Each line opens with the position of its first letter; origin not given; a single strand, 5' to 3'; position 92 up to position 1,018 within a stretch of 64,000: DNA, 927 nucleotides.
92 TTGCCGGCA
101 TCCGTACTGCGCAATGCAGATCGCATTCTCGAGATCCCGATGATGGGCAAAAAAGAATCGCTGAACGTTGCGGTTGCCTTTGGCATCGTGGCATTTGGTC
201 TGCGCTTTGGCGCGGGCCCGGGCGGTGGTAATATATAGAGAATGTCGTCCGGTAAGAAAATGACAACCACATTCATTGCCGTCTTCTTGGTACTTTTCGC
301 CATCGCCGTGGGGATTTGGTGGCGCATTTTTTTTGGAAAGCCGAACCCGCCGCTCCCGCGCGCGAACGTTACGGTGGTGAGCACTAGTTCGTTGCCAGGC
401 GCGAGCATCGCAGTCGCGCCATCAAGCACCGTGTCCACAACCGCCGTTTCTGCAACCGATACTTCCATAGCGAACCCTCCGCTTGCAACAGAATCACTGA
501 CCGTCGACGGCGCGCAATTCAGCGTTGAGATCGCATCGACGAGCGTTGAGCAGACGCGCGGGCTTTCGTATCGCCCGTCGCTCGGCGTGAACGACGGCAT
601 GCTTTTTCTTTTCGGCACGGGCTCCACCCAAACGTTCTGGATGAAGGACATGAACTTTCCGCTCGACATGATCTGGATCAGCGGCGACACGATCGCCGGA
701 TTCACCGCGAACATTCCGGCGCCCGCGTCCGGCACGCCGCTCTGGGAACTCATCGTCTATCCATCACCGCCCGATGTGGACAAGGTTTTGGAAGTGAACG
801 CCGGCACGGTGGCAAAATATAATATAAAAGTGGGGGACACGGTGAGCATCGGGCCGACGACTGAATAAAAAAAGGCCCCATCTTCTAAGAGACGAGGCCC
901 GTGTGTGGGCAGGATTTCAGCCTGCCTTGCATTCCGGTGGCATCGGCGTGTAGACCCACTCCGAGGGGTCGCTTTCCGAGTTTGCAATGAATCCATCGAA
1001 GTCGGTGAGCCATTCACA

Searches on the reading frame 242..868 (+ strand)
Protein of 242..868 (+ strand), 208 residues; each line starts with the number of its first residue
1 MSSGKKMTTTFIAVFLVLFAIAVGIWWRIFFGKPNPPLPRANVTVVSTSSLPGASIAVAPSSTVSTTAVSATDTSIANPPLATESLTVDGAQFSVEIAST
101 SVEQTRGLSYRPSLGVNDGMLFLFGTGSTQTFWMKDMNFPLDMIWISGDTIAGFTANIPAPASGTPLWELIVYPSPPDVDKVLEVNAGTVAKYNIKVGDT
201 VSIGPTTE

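Call 22: search_protein_families(library=pfam, proteins=[window:242-868:+], max_evalue=0.01)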
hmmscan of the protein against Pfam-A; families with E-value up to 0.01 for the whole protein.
window:242-868:+ (208 aa): 1 family
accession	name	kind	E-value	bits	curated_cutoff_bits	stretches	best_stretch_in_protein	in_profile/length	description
PF02643.20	DUF192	-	1.8e-27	95.7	27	1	93-203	1-96/96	Uncharacterized ACR, COG1430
